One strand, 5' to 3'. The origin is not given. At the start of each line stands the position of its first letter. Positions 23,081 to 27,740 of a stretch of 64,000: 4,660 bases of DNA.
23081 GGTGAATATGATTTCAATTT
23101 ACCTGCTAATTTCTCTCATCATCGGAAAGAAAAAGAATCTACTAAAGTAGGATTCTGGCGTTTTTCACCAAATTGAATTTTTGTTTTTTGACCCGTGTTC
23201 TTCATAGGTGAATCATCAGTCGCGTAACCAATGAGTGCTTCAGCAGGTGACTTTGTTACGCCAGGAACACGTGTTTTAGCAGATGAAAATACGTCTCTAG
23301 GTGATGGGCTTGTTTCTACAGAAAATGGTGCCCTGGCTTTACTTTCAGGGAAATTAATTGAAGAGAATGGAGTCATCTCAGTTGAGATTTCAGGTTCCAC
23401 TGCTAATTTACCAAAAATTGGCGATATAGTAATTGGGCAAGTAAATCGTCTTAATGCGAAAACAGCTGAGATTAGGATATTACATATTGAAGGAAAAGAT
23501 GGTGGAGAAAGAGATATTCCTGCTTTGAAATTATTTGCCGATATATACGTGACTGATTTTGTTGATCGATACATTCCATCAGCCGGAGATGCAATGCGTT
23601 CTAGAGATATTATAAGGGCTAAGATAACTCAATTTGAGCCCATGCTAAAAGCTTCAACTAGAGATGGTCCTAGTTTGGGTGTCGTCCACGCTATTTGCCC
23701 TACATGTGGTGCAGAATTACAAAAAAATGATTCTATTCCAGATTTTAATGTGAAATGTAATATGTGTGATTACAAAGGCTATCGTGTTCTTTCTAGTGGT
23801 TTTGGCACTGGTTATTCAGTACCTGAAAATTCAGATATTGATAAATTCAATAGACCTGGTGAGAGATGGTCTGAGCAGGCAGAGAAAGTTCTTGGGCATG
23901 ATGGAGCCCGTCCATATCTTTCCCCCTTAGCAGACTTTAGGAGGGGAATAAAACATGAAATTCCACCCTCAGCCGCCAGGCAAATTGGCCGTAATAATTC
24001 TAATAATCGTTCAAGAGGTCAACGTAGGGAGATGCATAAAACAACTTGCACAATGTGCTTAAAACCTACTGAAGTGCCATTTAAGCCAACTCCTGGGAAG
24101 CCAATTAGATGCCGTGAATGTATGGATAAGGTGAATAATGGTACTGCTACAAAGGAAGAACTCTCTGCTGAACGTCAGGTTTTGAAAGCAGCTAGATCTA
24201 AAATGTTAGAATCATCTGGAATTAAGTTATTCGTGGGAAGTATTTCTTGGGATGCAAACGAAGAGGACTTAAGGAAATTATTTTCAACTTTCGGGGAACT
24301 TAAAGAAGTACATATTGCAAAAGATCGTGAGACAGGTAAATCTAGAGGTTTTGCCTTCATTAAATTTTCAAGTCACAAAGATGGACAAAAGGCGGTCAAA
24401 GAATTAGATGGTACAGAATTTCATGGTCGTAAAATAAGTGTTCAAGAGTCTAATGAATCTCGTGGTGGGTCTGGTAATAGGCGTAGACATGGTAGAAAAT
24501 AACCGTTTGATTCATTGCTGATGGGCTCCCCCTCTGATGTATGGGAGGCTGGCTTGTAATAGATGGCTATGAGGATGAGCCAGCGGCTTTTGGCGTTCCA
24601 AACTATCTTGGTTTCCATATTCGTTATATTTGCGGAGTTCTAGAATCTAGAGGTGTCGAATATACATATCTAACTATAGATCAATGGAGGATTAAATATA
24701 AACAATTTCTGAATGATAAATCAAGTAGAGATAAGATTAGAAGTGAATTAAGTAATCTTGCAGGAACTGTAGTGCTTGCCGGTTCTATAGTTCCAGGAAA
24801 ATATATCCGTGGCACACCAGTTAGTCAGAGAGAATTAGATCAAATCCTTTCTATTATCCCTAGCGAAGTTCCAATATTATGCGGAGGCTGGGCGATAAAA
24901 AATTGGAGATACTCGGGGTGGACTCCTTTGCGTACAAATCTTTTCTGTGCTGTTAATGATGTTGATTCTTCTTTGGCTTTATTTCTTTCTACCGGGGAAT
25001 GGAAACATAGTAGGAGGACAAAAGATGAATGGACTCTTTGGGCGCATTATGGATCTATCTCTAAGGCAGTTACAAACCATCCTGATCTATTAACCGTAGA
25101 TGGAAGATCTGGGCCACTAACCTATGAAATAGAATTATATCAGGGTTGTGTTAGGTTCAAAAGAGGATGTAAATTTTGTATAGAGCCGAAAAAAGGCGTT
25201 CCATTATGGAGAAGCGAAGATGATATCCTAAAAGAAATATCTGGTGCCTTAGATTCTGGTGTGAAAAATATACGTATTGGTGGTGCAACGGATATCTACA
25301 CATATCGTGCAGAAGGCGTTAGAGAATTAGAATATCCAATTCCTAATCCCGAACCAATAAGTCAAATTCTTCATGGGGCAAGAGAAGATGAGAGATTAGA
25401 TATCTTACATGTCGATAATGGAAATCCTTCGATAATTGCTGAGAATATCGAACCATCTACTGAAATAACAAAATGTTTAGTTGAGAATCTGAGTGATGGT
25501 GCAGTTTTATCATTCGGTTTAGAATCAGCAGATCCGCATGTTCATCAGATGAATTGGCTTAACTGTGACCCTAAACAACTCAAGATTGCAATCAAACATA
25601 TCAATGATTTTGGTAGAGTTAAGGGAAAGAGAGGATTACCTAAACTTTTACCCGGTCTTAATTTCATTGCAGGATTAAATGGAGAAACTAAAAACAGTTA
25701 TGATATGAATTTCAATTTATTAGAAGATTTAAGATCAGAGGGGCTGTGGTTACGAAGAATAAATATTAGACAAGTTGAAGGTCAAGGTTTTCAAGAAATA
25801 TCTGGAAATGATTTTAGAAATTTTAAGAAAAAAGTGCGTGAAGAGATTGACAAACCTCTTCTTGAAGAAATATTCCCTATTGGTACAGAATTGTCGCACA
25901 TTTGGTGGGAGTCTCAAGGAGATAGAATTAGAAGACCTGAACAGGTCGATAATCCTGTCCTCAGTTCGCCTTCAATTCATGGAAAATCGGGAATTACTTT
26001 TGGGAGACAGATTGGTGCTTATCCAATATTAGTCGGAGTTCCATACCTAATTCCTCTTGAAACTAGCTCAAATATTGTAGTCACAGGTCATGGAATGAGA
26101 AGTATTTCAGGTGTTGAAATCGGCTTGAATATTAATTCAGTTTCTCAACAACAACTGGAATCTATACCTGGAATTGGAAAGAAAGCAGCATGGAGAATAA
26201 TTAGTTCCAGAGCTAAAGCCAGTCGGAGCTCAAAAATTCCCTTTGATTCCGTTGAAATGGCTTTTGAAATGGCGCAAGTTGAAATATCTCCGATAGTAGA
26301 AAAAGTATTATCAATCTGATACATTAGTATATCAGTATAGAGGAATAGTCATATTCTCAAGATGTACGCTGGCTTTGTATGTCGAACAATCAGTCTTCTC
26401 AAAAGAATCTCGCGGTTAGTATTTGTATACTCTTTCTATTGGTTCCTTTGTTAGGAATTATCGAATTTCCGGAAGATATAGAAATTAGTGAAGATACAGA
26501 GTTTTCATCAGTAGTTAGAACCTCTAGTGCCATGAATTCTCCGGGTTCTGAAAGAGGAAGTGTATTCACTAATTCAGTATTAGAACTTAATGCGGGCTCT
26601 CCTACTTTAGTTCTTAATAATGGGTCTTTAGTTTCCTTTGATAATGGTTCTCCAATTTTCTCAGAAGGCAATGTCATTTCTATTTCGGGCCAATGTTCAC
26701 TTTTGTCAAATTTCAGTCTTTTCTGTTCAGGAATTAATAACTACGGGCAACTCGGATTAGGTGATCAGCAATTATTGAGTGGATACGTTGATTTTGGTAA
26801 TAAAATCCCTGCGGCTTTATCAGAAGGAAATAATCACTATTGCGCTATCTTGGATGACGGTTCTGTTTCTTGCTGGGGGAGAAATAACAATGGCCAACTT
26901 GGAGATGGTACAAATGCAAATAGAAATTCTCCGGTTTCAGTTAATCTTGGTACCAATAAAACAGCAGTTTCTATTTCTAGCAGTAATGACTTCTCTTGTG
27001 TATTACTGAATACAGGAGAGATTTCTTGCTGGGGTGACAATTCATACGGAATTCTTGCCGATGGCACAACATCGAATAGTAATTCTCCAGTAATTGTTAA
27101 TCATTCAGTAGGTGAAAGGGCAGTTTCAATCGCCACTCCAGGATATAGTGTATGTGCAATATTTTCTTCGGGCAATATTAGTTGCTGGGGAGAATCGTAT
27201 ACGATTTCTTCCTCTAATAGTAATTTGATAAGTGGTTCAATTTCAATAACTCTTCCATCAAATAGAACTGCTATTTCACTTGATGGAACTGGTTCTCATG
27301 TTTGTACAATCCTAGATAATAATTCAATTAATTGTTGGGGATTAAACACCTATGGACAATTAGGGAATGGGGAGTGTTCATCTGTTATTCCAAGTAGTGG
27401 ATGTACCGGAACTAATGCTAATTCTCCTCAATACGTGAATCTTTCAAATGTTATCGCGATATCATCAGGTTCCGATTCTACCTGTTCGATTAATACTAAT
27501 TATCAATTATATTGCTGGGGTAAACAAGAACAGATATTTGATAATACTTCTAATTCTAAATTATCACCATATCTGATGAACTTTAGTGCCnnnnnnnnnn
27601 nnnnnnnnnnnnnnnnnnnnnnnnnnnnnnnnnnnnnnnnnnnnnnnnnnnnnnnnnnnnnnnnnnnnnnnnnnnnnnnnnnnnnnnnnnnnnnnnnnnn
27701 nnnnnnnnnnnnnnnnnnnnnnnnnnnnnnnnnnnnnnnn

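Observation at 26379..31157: Archaeal 1,592-aa surface protein assembled from eukaryote-style modules (RCC1 blades, ephrin-receptor-like Cys repeats, PPC, thrombospondin-3 Ca repeats)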

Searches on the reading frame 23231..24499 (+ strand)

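Call 9: search_protein_families(library=pfam, proteins=[window:23231-24499:+], max_evalue=0.001)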
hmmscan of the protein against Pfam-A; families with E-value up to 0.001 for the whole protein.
window:23231-24499:+ (423 aa): 5 families
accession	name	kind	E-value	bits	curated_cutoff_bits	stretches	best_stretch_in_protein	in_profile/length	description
PF00076.28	RRM_1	-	3.2e-22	78.6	20.7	1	333-402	1-69/70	RNA recognition motif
PF23477.1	zf_Tbcl_2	-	1.4e-11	44.4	27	1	266-300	1-35/37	Probable treble clef zinc finger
PF16367.11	RRM_7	-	0.00044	20.6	27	1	332-391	3-68/94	RNA recognition motif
PF10447.15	EXOSC1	-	0.00045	21.3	21.2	0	60-90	1-31/112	Exosome component EXOSC1/CSL4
PF16842.11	RRM_occluded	-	0.00087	19.6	30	0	343-406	14-72/79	Occluded RNA-recognition motif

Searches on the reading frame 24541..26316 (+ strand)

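Call 9: search_protein_families(library=pfam, proteins=[window:24541-26316:+], max_evalue=0.001)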
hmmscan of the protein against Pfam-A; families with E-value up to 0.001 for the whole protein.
window:24541-26316:+ (592 aa): 2 families
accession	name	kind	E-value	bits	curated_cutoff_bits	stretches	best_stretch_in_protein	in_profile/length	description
PF04055.27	Radical_SAM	-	4.7e-06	27.3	29.5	1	198-385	2-157/166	Radical SAM superfamily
PF12836.13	HHH_3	-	3.1e-05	24.4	27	1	528-559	5-36/65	Helix-hairpin-helix motif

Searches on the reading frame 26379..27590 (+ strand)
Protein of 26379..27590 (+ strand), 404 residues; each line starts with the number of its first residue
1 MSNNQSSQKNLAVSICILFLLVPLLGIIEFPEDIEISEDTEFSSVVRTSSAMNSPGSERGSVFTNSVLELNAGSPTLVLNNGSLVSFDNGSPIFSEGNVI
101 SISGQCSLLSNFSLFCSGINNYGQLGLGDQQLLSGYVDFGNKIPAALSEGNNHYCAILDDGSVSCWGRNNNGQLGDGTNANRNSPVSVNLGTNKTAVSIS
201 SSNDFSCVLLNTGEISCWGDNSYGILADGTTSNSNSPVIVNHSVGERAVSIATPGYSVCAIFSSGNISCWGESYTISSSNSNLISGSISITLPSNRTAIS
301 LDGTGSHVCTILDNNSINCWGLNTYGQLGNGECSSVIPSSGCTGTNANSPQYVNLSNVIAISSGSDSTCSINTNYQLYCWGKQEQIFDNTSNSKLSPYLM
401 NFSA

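Call 62: search_protein_families(library=ncbifam, proteins=[window:26379-27590:+], max_evalue=1)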
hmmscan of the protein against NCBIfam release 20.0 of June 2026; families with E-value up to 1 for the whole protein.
window:26379-27590:+ (404 aa): 0 families
